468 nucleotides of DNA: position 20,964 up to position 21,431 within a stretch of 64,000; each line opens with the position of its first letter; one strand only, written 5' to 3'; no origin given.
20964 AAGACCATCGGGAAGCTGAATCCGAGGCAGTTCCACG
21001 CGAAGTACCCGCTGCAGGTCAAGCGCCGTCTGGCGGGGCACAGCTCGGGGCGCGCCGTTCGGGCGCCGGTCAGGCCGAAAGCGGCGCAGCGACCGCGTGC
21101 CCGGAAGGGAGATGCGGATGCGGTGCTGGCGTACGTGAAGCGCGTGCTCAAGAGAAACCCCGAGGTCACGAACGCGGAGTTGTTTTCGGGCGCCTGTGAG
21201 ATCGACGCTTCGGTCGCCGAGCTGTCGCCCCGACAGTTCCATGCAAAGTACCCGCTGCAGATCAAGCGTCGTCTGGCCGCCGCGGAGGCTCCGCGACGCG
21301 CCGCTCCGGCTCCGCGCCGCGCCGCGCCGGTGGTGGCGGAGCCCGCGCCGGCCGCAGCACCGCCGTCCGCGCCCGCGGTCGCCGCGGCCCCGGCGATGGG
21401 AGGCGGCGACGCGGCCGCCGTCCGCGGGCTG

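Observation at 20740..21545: Tandem-duplicated 42-aa domain protein driven by a promoter bracketed by 12-bp direct repeats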

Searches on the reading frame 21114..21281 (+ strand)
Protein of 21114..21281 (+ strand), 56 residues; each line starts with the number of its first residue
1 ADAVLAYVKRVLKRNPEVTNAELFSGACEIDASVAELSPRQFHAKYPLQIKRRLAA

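Call 31: search_protein_representatives(alignment_id=A2)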
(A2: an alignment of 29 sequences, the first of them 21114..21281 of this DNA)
Query: 29 sequences, 56 profile positions. Proteins with E-value up to 0.001 (for the whole library): 459; up to 1e-10: 207; up to 1e-30: 10. The best 150 are listed.
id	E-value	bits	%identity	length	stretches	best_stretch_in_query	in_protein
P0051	1.3e-62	223.2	-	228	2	1-55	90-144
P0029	4.4e-59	212.0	-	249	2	2-55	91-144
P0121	1.3e-58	210.5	-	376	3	1-55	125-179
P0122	1.1e-50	185.0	-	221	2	2-55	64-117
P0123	3.1e-40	151.6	-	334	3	2-55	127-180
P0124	3.2e-40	151.6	-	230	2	1-55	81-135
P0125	2.0e-35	136.2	-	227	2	2-52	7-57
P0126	2.4e-33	129.5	-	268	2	2-52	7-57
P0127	3.2e-32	126.0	-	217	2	2-55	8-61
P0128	5.3e-31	122.1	-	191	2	2-55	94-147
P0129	4.2e-30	119.2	-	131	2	1-55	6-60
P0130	2.3e-29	116.8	-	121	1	1-55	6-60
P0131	1.0e-28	114.7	-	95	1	1-55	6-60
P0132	2.6e-27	110.2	-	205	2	2-55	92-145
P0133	3.6e-25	103.4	-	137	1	1-55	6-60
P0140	5.3e-21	90.0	-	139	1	1-54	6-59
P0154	4.2e-17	77.5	-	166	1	1-55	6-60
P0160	1.4e-16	75.9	-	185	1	1-52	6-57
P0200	1.3e-14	69.6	-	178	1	1-55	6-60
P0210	3.5e-14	68.2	-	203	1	2-54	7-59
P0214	5.9e-14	67.5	-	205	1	1-53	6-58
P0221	8.7e-14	66.9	-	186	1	1-51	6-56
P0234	2.8e-13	65.3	-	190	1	1-51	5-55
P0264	1.7e-12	62.8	-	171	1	2-54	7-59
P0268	2.0e-12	62.6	-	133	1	1-52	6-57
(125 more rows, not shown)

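Call 33: list_cluster_members(proteins=[P0140, P0154, P0160, P0200, P0210, P0214, P0221, P0234, P0264, P0268])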
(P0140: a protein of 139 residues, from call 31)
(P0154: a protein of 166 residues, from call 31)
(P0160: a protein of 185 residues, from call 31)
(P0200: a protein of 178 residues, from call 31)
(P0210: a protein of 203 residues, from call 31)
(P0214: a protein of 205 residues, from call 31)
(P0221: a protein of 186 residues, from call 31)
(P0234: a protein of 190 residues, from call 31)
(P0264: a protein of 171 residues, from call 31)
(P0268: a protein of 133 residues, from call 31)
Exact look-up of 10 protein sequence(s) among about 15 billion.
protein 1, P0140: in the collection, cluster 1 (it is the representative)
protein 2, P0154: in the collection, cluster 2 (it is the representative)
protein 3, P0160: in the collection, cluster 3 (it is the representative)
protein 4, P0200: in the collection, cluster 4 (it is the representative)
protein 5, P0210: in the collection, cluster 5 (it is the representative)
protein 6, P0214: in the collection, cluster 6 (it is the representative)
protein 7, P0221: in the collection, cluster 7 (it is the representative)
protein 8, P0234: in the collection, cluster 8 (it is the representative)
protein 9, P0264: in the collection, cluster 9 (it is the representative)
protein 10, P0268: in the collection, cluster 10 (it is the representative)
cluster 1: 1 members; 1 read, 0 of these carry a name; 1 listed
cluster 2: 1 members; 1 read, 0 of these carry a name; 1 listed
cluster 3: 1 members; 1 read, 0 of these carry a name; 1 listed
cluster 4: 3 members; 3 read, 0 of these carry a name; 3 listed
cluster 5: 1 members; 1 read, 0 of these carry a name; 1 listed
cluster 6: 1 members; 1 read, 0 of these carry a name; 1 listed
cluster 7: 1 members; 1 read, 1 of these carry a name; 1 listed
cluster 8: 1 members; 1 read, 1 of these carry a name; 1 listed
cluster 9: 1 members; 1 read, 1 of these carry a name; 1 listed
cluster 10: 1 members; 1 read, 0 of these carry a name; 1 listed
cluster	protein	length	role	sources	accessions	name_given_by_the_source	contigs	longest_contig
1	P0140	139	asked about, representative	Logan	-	-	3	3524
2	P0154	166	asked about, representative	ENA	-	-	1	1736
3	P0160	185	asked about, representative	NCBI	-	-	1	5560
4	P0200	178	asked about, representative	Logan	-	-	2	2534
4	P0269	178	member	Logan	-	-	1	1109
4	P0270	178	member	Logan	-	-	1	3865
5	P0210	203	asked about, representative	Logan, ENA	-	-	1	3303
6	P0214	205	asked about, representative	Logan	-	-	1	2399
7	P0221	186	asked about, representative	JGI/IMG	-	hypothetical protein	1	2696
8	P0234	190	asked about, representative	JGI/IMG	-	hypothetical protein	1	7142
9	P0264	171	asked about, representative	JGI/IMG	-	hypothetical protein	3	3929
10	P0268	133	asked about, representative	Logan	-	-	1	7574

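Call 34: search_protein_families(library=pfam, proteins=[P0140, P0154, P0160, P0200, P0210, P0214, P0221, P0234, P0264, P0268], max_evalue=0.1)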
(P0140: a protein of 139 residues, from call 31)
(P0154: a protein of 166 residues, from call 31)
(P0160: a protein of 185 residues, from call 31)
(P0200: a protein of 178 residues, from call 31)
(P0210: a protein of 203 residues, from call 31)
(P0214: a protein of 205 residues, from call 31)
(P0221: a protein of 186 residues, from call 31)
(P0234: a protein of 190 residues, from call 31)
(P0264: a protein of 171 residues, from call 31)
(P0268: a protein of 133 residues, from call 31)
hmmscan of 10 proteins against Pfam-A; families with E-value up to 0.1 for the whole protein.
P0140 (139 aa): 1 family
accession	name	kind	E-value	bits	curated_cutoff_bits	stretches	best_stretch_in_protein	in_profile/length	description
PF13380.12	CoA_binding_2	-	0.083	13.8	22.8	0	34-106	15-87/116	CoA binding domain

P0154 (166 aa): 1 family
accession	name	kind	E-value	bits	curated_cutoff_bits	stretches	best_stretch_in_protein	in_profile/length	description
PF11744.14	ALMT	-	0.071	12.5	20.6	1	18-160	325-468/471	Aluminium activated malate transporter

P0160 (185 aa): 3 families
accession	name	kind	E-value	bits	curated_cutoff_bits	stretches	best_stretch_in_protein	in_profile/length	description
PF23065.1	PH_SMPa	-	0.018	15.7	27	1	2-61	43-98/128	PH domain associated with SMP domain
PF10133.14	CooT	-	0.07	13.9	27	0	6-41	15-50/60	CO dehydrogenase accessory protein CooT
PF17985.6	SipA_VBS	-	0.083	13.4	20.3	0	28-41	4-17/22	SipA vinculin binding site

P0200 (178 aa): 1 family
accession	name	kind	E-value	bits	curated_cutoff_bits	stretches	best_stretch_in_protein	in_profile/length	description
PF20069.4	DUF6465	-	0.00031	21.2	26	1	76-151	16-77/130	Family of unknown function (DUF6465)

P0210 (203 aa): 0 families

P0214 (205 aa): 0 families

P0221 (186 aa): 0 families

P0234 (190 aa): 1 family
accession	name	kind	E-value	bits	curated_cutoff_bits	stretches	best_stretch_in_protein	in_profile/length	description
PF13514.12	AAA_27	-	0.02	14.9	22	1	3-61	77-135/206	AAA domain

P0264 (171 aa): 1 family
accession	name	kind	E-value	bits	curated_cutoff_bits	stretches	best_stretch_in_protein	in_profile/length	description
PF07382.16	HC2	-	0.00061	20.4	40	1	25-118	62-149/194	Histone H1-like nucleoprotein HC2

P0268 (133 aa): 0 families
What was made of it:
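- On Histone-H1-like proteins (Hc1 PF07432, HC2 PF07382, Linker_histone PF00538): One distant relative, P0264, scores 20.4 bits against HC2, below the 40-bit cutoff, and only over its tail (call 34).
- Closest known: Bacterial histone-H1-like proteins. Same: One relative's tail gives a sub-threshold HC2 hit (call 34).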

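Call 44: search_solved_structures(query=A3, max_evalue=10, show_alignments=2)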
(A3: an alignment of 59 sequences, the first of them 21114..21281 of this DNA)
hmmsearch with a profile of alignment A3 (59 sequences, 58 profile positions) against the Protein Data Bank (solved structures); distinct sequences matched with E-value up to 10: 10.
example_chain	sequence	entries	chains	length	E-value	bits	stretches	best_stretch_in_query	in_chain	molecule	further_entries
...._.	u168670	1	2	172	0.18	14.8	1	6-32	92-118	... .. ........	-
8fjg_A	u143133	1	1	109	0.2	14.7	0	10-33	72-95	H12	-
8w6e_A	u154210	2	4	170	0.21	14.6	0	20-40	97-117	HBC599 in complex with wFAP1.1 | wFAP1.1 structure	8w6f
6ny5_A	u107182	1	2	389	0.55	13.3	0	26-44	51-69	Pumilio domain-containing protein C56F2.08c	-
8uao_A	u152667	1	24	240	0.62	13.1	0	4-17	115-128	DpHF18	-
4v4n_Ai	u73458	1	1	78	0.67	13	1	41-56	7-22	50S ribosomal protein L37AE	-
4v6u_Bi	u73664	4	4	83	0.72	12.9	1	41-56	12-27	50S ribosomal protein L37Ae | Large ribosomal subunit protein eL43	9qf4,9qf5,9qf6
9xz9_A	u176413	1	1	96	0.76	12.8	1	3-33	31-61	Quorum sensing controller protein QseC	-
8w53_B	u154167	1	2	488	0.81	12.7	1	13-37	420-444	Glycosyltransferase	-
6dmp_B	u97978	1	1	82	1.6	11.8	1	19-41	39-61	Designed orthogonal protein DHD13_XAAA_B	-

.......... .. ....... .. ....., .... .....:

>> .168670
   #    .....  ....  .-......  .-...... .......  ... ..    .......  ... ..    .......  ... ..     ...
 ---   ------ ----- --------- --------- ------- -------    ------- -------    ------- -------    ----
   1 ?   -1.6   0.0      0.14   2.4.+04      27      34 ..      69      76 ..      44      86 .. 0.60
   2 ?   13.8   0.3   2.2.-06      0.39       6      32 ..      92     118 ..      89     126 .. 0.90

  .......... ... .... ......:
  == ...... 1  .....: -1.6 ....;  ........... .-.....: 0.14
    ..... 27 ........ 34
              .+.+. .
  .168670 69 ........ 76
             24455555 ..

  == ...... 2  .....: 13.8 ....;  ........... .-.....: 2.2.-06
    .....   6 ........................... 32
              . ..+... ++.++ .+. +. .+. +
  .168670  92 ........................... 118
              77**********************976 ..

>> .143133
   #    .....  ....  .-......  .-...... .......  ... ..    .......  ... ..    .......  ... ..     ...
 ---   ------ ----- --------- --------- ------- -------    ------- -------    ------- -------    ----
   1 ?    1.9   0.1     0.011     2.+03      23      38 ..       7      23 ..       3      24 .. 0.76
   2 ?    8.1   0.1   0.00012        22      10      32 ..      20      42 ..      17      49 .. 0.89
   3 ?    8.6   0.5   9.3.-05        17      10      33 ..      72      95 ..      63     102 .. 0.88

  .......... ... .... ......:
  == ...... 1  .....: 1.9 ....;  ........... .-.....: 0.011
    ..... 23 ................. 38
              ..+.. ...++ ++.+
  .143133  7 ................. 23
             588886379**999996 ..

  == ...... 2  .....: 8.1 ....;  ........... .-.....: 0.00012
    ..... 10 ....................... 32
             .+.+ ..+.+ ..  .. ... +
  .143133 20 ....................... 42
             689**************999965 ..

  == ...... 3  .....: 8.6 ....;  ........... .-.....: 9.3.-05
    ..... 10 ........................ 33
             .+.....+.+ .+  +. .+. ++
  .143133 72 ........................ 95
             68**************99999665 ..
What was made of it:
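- On Helix-turn-helix / winged-helix DNA-binding domains: The profile search against PDB sequences found nothing (call 44).
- Closest known: Helix-turn-helix domains of Lrp/AsnC, FapR and BlaI, and bipartite paired-type domains. Different: The PDB profile search found nothing (call 44).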

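Call 45: find_homologous_proteins(query=A3, max_evalue=0.001)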
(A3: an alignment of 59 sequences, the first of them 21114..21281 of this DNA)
Query A3 (59 sequences) (56 aa, profile of the alignment): 28 proteins with E <= 0.001 among 278 candidates.
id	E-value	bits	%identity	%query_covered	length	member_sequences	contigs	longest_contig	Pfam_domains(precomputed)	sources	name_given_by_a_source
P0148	3.5e-24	102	52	96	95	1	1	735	-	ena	-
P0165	1.4e-21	94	52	86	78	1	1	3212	-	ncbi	ncbi:MAG TPA: hypothetical protein VF832_09485, partial [Longimicrobiales bacterium]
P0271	2.5e-20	90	58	89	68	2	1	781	-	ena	-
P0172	1.7e-19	87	56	89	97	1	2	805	-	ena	-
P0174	3.8e-19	86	53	84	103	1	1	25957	-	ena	-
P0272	5.0e-19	86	43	82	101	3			-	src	-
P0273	9.6e-18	81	54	96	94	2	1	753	-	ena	-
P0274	1.1e-17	81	56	93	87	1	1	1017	-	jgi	-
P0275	2.7e-17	80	55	96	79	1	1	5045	-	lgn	-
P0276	4.2e-17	79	60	91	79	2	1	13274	-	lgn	-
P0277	5.8e-17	79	55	96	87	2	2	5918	-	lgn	-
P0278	7.1e-17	79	56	96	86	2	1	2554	-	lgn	-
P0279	7.5e-17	79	48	96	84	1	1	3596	-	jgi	jgi:hypothetical protein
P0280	4.0e-16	76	53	96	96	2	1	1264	-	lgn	-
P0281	4.9e-16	76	53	93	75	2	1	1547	-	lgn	-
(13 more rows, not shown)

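Call 49: predict_structure(alignment_id=A3)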
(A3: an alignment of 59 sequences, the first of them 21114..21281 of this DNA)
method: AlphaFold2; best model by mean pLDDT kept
length: 56 residues; sequences in the alignment: 59
mean_pLDDT: 93.5   pTM: 0.73
mean pLDDT of the five models: 93.5, 92.5, 92.0, 90.9, 89.0
residues with pLDDT >= 90: 50; 70-90: 6; 50-70: 0; < 50: 0
segments of 3 or more residues with pLDDT < 50: none
pLDDT, mean of each block of 10 residues (from residue 1): 92 94 96 95 95 88
secondary structure, 60 per line:
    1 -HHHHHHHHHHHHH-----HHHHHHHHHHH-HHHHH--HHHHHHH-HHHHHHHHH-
elements in order: H2-14 H20-30 H32-36 H39-45 H47-55
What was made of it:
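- Closest known: Bacterial histone-H1-like proteins. Different: The folded module has five short helices and no wing (call 49).
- The module is confidently predicted as a compact five-helix domain (pLDDT 93.5, call 49).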

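Call 52: fold_search(model_id=the predicted structure, library=pdb)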
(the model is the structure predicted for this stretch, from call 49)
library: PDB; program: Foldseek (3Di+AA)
matches with E <= 10: 31; with E <= 0.001: 0
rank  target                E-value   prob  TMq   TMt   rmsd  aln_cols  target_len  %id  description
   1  2p5v_G                2.9e+00  0.18  0.45  0.19   4.6        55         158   24  Crystal Structure of Transcriptional Regulator NMB0573 from Neisseria Meningitidis (released 2007-04-03)
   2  2cfx_A                3.2e+00  0.21  0.49  0.23   3.4        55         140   18  Structure of B.subtilis LrpC (released 2006-03-28)
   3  8b6h_EG               3.9e+00  0.06  0.31  0.21  14.9        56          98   20  Cryo-EM structure of cytochrome c oxidase dimer (complex IV) from respiratory supercomplex of Tetrahymena thermophila (released 2023-03-29)
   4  2p5v_C                4.4e+00  0.14  0.46  0.20   4.5        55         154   24  Crystal Structure of Transcriptional Regulator NMB0573 from Neisseria Meningitidis (released 2007-04-03)
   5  2p6t_F                4.4e+00  0.13  0.45  0.20   4.5        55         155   24  CRYSTAL STRUCTURE OF TRANSCRIPTIONAL REGULATOR NMB0573 and L-LEUCINE COMPLEX FROM NEISSERIA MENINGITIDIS (released 2007-04-03)
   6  2p6t_B                4.4e+00  0.13  0.43  0.18   4.4        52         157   23  CRYSTAL STRUCTURE OF TRANSCRIPTIONAL REGULATOR NMB0573 and L-LEUCINE COMPLEX FROM NEISSERIA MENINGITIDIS (released 2007-04-03)
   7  1gt0_D                4.7e+00  0.11  0.39  0.29   8.2        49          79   18  Crystal structure of a POU/HMG/DNA ternary complex (released 2003-01-30)
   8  4y60_C                5.4e+00  0.07  0.36  0.28   9.4        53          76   23  Structure of SOX18-HMG/PROX1-DNA (released 2016-03-02)
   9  4a0z_A                5.7e+00  0.23  0.52  0.18   2.0        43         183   16  Structure of the global transcription regulator FapR from Staphylococcus aureus in complex with malonyl-CoA (released 2012-09-26)
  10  3fwc_P                5.7e+00  0.07  0.43  0.27  12.7        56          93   20  Sac3:Sus1:Cdc31 complex (released 2009-04-14)
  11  4a12_B                6.1e+00  0.11  0.50  0.18   4.7        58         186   17  Structure of the global transcription regulator FapR from Staphylococcus aureus in complex with DNA operator (released 2012-09-26)
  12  7tjh_I                6.1e+00  0.10  0.44  0.09   5.0        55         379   22  S. cerevisiae ORC bound to 84 bp ARS1 DNA and Cdc6 (state 1) with flexible Orc6 N-terminal domain (released 2022-10-05)
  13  9bcx_I                6.1e+00  0.07  0.40  0.10   5.4        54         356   24  Cryo-EM structure of the S. cerevisiae ORC-Cdc6-Mcm2-7-DNA complex with a fully closed Mcm2-Mcm5 DNA entry gate (released 2025-01-01)
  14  9pfp_A                6.5e+00  0.13  0.53  0.28   3.4        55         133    9  Structure of POU2F3 POU domains bound to coactivator OCA-T1 and DNA (released 2025-10-01)
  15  6l6y_D                6.5e+00  0.08  0.36  0.27   8.1        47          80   26  Crystal Structure of Pluripotency Reprogramming Factor Sox17 mutant (Sox17EK) HMG Domain bound to DNA (released 2020-11-04)
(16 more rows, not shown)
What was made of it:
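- The weak fold neighbours are transcription-factor helix-turn-helix domains (call 52).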

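Call 58: search_protein_families(library=phrogs, proteins=[P0221, P0140, P0160], max_evalue=0.1)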
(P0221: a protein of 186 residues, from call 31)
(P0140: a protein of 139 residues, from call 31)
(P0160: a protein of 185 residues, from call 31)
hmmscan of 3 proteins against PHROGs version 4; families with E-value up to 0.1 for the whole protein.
P0221 (186 aa): 0 families

P0140 (139 aa): 0 families

P0160 (185 aa): 0 families

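Call 59: search_protein_families(library=padloc, proteins=[P0221, P0140], max_evalue=0.1)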
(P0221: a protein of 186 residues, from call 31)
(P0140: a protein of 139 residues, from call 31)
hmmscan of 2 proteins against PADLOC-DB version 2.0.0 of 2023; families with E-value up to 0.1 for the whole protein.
P0221 (186 aa): 0 families

P0140 (139 aa): 0 families
